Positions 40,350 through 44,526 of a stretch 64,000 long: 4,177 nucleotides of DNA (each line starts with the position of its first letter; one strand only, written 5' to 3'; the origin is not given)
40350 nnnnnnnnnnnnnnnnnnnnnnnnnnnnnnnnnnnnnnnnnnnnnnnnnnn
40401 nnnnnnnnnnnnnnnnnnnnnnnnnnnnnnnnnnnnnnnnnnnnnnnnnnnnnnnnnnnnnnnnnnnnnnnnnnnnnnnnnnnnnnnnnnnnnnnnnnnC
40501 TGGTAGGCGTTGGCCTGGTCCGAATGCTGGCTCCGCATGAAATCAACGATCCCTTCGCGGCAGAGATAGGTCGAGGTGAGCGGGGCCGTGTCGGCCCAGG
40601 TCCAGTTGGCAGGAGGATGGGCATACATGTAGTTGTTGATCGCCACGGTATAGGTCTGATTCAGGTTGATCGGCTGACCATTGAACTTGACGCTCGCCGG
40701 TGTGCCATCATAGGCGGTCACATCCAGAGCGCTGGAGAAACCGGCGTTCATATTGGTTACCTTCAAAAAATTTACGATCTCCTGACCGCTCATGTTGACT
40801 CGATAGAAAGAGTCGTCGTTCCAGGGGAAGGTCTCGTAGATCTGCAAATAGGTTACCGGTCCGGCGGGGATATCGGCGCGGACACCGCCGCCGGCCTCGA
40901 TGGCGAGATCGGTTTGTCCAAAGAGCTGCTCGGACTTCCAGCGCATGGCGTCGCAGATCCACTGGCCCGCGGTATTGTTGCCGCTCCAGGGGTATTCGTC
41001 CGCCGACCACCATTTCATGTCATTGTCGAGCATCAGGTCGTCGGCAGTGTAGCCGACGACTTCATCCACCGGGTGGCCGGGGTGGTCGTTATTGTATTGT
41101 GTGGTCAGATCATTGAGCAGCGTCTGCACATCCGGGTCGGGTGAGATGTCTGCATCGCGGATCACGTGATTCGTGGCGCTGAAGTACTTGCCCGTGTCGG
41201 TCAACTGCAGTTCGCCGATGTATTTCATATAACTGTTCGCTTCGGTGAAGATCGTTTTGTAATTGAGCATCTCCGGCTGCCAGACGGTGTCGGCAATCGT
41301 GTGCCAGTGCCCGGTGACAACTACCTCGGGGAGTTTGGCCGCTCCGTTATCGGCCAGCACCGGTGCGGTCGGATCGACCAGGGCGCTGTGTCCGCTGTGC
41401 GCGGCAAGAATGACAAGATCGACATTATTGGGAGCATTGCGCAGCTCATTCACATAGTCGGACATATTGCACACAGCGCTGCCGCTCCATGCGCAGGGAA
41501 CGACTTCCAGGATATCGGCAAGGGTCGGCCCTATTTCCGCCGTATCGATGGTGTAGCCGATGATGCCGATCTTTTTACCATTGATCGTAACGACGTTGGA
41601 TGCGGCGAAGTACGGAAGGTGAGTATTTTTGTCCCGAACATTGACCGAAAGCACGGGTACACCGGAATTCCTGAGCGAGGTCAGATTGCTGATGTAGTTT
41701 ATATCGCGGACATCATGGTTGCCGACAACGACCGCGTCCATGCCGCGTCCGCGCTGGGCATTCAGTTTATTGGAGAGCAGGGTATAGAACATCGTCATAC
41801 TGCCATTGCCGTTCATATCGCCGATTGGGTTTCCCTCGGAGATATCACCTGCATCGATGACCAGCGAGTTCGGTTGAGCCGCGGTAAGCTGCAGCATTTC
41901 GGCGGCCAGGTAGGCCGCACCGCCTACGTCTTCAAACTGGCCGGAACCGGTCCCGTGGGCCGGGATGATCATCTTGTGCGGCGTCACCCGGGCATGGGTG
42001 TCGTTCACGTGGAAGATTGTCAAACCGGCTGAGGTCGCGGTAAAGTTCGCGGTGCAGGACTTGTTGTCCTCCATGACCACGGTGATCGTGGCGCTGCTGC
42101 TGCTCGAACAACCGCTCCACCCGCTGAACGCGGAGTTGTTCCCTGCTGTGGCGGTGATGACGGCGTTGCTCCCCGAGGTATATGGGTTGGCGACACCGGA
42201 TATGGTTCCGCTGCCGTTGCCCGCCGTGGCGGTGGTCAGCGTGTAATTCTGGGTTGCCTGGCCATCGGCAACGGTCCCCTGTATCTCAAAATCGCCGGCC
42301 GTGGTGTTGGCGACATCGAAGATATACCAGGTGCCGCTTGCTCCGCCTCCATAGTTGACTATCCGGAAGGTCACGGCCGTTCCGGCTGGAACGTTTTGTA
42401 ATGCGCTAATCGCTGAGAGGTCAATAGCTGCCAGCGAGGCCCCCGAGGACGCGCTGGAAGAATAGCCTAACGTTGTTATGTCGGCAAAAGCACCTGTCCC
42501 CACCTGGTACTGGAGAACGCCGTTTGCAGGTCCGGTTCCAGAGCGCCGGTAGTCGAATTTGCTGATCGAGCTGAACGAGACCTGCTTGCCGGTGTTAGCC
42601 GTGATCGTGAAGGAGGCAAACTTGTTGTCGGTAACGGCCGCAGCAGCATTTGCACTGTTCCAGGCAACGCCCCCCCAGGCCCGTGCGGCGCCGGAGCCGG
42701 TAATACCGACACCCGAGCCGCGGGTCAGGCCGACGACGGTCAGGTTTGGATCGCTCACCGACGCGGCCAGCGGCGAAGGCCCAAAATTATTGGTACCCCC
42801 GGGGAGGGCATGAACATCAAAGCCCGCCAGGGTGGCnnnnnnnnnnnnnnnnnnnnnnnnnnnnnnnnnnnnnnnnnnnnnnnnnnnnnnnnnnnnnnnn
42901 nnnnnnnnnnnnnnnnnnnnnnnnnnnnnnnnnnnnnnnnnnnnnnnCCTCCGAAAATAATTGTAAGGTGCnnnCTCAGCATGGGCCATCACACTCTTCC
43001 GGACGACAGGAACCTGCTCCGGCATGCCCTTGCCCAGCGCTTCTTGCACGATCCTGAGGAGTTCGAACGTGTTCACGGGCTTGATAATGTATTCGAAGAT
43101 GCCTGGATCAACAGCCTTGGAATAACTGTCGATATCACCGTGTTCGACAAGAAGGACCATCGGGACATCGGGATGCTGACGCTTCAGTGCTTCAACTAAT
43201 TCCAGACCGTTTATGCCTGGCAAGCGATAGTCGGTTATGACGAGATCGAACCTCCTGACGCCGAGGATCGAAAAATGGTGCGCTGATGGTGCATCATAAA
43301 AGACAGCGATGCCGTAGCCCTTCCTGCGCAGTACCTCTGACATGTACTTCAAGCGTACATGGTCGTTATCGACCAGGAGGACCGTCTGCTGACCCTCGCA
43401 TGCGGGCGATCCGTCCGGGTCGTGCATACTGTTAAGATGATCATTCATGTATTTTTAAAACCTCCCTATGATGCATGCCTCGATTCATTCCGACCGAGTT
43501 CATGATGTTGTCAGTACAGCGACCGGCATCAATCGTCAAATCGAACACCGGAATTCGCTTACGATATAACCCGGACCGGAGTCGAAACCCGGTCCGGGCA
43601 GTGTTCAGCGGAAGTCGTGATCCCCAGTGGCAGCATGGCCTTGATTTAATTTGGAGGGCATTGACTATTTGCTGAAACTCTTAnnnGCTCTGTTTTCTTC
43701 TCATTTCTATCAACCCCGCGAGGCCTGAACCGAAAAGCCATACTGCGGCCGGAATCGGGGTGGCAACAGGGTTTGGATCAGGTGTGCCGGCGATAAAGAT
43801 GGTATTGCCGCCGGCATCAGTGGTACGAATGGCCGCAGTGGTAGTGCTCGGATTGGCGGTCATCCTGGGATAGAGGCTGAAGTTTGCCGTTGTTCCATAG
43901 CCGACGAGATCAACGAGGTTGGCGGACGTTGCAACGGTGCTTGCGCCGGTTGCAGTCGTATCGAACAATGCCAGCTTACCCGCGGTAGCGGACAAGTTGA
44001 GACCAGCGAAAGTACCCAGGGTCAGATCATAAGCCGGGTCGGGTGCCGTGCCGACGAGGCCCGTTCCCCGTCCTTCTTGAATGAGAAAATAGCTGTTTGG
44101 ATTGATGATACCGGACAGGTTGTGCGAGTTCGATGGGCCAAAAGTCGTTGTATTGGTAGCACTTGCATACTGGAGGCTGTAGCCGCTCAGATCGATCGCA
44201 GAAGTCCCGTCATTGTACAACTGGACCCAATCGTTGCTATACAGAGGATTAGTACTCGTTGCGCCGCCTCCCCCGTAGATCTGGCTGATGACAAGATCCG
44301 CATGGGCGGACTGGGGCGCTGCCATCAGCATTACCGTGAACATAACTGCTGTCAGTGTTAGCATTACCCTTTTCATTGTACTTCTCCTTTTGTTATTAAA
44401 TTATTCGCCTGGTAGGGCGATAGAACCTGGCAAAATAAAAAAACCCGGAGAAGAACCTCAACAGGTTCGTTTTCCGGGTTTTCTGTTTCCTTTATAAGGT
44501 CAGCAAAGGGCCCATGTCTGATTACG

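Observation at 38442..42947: A 1501-aa modular surface 5'-nucleotidase combining InlB-B-repeat, calcineurin-like phosphatase, DNRLRE and tandem MBG domains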

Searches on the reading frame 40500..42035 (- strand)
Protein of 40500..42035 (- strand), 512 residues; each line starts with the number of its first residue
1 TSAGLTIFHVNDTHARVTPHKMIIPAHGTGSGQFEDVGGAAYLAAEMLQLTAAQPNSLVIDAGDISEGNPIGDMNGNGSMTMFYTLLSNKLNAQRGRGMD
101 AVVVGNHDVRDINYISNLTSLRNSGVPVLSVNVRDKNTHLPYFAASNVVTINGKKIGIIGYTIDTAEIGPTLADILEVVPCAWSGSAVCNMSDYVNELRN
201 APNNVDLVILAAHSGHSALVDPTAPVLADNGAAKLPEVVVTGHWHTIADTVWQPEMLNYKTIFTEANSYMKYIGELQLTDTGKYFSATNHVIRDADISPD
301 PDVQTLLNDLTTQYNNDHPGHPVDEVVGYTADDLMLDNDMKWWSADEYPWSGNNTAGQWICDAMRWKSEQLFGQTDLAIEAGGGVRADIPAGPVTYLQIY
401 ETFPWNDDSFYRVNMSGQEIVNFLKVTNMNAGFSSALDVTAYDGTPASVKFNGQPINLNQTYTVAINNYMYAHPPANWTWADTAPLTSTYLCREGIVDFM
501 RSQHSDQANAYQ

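Call 18: search_solved_structures(query=window:40500-42035:-, max_evalue=0.00001, show_alignments=2)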
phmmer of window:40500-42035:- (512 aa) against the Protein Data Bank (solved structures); distinct sequences matched with E-value up to 0.00001: 32.
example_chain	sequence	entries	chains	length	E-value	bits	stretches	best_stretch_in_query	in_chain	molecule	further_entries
2z1a_A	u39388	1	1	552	6e-19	71.5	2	355-425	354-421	5'-nucleotidase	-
3ztv_A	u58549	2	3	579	2.1e-12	49.9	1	4-162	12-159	NAD NUCLEOTIDASE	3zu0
3ivd_A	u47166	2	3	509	1.1e-11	47.5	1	4-502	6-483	Nucleotidase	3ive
5h7w_A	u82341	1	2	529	2e-11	46.7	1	4-316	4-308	venom 5'-nucleotidase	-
7d0v_A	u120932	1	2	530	4.4e-11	45.6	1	4-313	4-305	Snake venom 5'-nucleotidase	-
4wwl_A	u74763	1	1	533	7.3e-11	44.8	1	375-469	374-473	Protein UshA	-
1hp1_A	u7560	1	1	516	8e-11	44.7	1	375-469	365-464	5'-NUCLEOTIDASE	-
1ho5_A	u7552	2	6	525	8.1e-11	44.7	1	375-469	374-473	5'-NUCLEOTIDASE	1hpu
1oid_A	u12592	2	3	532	9.3e-11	44.5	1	375-469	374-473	PROTEIN USHA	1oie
1ush_A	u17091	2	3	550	9.5e-11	44.5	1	375-469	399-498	5'-NUCLEOTIDASE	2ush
1oi8_A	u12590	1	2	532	2.7e-10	43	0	375-469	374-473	PROTEIN USHA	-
6xuq_A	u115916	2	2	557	3.3e-09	39.4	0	4-164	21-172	5'-nucleotidase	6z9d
4h2i_A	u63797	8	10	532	3.8e-09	39.2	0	5-164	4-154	5'-nucleotidase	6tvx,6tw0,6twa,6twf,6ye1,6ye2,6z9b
6s7f_A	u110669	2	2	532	3.8e-09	39.2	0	5-164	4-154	5'-nucleotidase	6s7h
7qgm_A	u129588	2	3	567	4e-09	39.1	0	5-163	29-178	5'-nucleotidase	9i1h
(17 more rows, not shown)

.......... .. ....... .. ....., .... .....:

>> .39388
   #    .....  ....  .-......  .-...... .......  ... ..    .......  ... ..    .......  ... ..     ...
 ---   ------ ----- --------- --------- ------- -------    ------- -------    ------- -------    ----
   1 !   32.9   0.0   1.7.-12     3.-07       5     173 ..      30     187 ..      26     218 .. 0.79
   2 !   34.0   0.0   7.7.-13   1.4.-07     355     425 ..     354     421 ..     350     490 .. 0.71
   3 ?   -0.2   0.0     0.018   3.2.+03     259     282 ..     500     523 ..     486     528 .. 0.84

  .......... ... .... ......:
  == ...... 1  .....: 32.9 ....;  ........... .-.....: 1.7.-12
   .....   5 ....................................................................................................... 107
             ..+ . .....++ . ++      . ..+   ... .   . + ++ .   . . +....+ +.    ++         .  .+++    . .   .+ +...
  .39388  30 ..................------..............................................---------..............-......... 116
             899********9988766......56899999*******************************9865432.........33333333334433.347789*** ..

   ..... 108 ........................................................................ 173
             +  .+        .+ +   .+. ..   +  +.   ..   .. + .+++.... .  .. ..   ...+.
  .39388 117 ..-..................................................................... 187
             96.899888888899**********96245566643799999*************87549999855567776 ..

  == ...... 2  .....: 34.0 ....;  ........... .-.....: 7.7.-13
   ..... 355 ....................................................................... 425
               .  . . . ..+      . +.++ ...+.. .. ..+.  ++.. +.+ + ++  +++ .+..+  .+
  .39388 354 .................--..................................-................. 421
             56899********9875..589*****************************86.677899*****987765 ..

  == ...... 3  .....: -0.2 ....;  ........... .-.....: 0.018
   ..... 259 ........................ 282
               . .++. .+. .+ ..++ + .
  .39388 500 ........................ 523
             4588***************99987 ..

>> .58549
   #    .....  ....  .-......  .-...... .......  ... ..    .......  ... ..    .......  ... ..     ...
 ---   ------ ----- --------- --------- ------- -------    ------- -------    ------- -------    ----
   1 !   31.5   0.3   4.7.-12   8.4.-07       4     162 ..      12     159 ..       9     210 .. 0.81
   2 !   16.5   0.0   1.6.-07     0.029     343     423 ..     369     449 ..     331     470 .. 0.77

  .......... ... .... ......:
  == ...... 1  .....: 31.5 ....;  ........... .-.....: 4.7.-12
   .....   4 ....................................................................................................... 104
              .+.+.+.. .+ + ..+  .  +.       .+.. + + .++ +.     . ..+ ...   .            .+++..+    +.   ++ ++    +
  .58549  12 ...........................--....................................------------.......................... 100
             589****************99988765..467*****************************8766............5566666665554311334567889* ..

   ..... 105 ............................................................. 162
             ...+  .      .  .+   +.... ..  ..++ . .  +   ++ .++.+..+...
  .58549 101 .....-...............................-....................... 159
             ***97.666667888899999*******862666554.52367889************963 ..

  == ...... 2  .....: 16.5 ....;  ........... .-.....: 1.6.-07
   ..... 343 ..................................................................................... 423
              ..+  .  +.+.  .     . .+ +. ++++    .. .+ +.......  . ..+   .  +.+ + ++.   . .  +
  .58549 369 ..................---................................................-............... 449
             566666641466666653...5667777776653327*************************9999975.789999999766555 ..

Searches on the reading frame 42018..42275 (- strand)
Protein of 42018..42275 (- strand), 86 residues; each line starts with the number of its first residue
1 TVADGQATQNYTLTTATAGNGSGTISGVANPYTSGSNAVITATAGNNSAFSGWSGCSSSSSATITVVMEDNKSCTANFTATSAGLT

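Call 8: search_protein_families(library=pfam, proteins=[window:42018-42275:-], max_evalue=10)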
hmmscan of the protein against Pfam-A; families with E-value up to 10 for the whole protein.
seq(86 aa): 1 family
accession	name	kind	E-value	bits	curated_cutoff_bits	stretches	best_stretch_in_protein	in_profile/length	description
PF18998.6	Flg_new_2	-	4.1e-11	43.1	23.6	1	11-81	1-72/73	Divergent InlB B-repeat domain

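Call 9: search_protein_families(library=ncbifam, proteins=[window:42018-42275:-], max_evalue=10)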
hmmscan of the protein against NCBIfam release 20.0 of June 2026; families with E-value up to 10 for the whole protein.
seq(86 aa): 2 families
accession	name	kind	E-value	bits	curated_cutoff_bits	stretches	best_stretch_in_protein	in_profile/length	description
TIGR02543.1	List_Bact_rpt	repeat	0.16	12.4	20.95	1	50-80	8-42/44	TIGR02543 family repeat protein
NF038033.1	FEA1_rel_lipo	equivalog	7.3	5.2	250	1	8-66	23-86/406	FEA1-related lipoprotein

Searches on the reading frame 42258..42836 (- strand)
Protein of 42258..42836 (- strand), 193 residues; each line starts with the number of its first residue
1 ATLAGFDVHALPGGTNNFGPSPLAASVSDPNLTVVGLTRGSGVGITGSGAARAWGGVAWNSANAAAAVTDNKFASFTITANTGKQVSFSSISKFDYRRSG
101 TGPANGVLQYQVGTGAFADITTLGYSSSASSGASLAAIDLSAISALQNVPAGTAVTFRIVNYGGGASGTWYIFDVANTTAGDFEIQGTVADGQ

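Call 8: search_protein_families(library=pfam, proteins=[window:42258-42836:-], max_evalue=10)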
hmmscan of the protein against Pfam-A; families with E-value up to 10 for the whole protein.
seq(193 aa): 0 families

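Call 9: search_protein_families(library=ncbifam, proteins=[window:42258-42836:-], max_evalue=10)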
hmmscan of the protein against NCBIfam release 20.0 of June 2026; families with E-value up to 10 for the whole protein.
seq(193 aa): 0 families

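Call 47: predict_structure(alignment_id=A2)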
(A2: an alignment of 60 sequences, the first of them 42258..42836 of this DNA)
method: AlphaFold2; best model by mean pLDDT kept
length: 193 residues; sequences in the alignment: 60
mean_pLDDT: 97.9   pTM: 0.92
mean pLDDT of the five models: 97.9, 97.1, 96.8, 96.2, 91.9
residues with pLDDT >= 90: 191; 70-90: 2; 50-70: 0; < 50: 0
segments of 3 or more residues with pLDDT < 50: none
pLDDT, mean of each block of 10 residues (from residue 1): 98 97 98 99 97 98 98 99 99 98 98 98 97 98 98 99 98 98 99 85
secondary structure, 60 per line:
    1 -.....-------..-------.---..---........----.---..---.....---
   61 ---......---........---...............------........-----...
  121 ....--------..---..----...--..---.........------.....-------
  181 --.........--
elements in order: E2-6 E32-39 E53-57 H64-69 E73-80 E84-98 E105-112 E118-124 E154-162 E169-173 E183-191

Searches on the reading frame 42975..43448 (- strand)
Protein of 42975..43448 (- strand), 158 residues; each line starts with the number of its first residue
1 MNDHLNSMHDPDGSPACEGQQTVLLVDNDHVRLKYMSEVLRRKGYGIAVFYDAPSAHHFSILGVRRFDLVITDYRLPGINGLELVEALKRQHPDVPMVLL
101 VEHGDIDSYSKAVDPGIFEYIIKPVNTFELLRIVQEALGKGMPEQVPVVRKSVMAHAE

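Call 10: search_protein_families(library=pfam, proteins=[window:42975-43448:-], max_evalue=0.01)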
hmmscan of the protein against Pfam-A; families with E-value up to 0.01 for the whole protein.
window:42975-43448:- (158 aa): 1 family
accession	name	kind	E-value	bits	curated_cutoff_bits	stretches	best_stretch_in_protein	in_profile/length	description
PF00072.30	Response_reg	-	8.2e-22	77.9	30.2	1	23-134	1-110/111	Response regulator receiver domain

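Call 40: search_protein_families(library=ncbifam, proteins=[window:42975-43448:-], max_evalue=0.01)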
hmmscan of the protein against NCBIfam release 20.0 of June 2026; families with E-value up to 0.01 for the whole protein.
window:42975-43448:- (158 aa): 92 families (the best 25 are shown)
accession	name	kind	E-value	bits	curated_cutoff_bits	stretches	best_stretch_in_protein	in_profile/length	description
NF053512.1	nitric_RR_NosR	exception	1.5e-19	70.3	400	1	23-140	1-117/422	response regulator c-di-GMP phosphodiesterase, NosR family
TIGR01818.1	ntrC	equivalog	6e-19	68.2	558.6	1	23-152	1-128/463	nitrogen regulation protein NR(I)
NF047793.1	ResRegPgtA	equivalog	1.3e-18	67.1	650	1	19-139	4-122/414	two-component system response regulator PgtA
NF011695.0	PRK15115.1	equivalog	9.5e-18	64.2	763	1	22-153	8-137/445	two-component system response regulator GlrR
NF006900.1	PRK09390.1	equivalog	6.6e-17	61.7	255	1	20-141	4-123/203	response regulator FixJ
NF008176.1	PRK10923.1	equivalog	3.4e-15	55.6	620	1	22-147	5-128/469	nitrogen regulation protein NR(I)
NF051870.1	NAssimRespRegNtrX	equivalog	5.2e-15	55.3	600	1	22-139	3-120/452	nitrogen assimilation response regulator NtrX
NF008469.0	PRK11361.1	equivalog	1.7e-14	53.4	714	1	20-141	4-124/461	acetoacetate metabolism transcriptional regulator AtoC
NF052313.1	T9SS_RR_PorX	equivalog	1.2e-13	50.7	300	1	22-138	2-116/513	T9SS response regulator signal transducer PorX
NF045505.1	RR_RssB_Pseudo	equivalog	1.6e-13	50.5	700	1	20-138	5-122/394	two-component system response regulator RssB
NF041946.1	LuxO_transreg_Vib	equivalog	2.1e-13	49.9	800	1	60-140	34-114/463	quorum-sensing sigma-54 dependent transcriptional regulator LuxO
NF041734.1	resp_reg_RppA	equivalog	4.9e-13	49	250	1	23-135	3-115/229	two-component system response regulator RppA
TIGR01387.1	cztR_silR_copR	subfamily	5.6e-13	49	279.2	1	23-145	1-121/218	heavy metal response regulator transcription factor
NF040689.1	MtrAB_MtrA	equivalog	4.9e-12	45.7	300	1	23-142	1-117/219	MtrAB system response regulator MtrA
NF033791.1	ActR_PrrA_rreg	equivalog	6.4e-12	45.8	250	1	21-134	2-113/173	ActR/PrrA/RegA family redox response regulator transcription factor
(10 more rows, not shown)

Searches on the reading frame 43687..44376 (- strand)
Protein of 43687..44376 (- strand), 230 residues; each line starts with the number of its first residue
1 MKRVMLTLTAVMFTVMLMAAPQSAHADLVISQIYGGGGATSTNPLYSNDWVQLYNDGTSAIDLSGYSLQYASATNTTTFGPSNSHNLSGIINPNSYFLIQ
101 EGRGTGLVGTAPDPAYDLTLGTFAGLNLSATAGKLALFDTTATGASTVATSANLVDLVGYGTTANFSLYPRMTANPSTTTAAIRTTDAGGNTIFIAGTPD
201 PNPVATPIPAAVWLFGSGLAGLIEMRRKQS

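Call 10: search_protein_families(library=pfam, proteins=[window:43687-44376:-], max_evalue=0.01)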
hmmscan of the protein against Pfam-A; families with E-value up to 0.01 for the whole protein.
window:43687-44376:- (230 aa): 1 family
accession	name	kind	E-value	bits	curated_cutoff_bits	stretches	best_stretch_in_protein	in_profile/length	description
PF00932.25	LTD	-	3.2e-16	60.1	34.3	1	21-160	1-107/109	Lamin Tail Domain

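Call 24: search_protein_families(library=ncbifam, proteins=[window:43687-44376:-], max_evalue=0.00001)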
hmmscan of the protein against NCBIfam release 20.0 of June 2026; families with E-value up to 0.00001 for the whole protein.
window:43687-44376:- (230 aa): 0 families
